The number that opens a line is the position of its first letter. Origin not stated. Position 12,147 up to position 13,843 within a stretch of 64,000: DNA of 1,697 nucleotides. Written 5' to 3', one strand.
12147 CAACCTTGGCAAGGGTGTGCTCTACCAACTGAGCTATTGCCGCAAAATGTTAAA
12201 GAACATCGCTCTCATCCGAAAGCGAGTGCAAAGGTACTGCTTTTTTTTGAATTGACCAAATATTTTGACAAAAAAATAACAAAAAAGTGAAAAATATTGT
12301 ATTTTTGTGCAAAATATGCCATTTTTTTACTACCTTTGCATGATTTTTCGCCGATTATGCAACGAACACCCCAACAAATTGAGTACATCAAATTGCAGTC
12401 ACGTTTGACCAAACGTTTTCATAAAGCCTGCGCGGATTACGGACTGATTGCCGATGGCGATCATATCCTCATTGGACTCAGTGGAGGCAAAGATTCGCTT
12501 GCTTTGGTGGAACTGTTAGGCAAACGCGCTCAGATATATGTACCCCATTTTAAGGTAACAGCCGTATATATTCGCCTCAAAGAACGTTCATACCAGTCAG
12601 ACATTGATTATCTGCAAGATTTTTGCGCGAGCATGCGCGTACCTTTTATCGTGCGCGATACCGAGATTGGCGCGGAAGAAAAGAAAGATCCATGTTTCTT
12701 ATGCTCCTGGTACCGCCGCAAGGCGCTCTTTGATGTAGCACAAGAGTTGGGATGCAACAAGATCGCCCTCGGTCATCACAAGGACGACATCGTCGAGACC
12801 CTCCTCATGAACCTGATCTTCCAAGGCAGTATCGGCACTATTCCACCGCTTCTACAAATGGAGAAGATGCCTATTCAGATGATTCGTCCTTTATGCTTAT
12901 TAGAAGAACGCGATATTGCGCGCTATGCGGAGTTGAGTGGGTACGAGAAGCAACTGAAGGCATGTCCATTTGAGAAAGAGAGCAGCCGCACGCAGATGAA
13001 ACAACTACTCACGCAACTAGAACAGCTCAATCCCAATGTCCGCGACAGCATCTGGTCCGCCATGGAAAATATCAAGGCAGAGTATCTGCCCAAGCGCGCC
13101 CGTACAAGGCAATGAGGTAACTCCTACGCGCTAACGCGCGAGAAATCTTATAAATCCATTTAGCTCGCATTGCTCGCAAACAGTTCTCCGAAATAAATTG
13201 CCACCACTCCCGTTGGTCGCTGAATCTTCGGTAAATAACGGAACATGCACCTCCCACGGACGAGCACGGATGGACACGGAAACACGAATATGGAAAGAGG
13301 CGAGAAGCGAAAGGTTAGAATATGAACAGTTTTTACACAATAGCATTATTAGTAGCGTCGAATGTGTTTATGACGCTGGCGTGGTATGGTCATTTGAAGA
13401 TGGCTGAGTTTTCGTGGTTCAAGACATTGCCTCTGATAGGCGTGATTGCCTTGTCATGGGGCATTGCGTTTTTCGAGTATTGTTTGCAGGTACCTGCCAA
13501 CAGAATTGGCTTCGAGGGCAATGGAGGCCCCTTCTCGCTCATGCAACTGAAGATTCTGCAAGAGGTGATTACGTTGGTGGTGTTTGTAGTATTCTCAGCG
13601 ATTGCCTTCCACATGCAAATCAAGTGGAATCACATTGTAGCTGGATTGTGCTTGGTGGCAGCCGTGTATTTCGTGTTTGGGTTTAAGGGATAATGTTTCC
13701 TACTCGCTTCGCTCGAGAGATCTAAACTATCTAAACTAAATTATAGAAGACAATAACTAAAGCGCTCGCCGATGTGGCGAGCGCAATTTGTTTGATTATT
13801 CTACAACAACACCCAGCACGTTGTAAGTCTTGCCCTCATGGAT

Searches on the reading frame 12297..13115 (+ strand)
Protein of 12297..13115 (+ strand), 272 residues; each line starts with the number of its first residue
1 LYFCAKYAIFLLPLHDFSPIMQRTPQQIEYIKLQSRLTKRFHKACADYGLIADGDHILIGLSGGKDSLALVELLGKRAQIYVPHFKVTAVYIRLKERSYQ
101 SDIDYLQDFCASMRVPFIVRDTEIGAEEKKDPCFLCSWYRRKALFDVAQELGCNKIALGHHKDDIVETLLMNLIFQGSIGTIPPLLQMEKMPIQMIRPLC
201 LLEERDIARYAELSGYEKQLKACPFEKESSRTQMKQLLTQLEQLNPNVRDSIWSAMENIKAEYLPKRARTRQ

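Call 63: search_protein_families(library=pfam, proteins=[window:12297-13115:+], max_evalue=0.0001)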
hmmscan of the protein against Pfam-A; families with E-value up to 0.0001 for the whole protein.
window:12297-13115:+ (272 aa): 1 family
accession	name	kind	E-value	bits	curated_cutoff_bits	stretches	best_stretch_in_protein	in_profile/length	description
PF01171.26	ATP_bind_3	-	1.9e-18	67.3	27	1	56-213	1-158/182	PP-loop family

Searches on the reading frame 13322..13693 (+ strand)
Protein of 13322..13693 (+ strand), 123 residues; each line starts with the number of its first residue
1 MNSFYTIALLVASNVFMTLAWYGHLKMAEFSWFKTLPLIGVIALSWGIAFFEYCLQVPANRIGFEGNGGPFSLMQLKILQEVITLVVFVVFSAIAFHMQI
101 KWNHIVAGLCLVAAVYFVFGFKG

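Call 89: search_protein_families(library=pfam, proteins=[window:13322-13693:+], max_evalue=0.0001)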
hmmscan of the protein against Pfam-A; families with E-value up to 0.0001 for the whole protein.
window:13322-13693:+ (123 aa): 1 family
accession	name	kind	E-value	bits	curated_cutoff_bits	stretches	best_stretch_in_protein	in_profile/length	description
PF04342.18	DMT_6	-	1.9e-43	147.4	25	1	6-119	1-104/104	Putative member of DMT superfamily (DUF486)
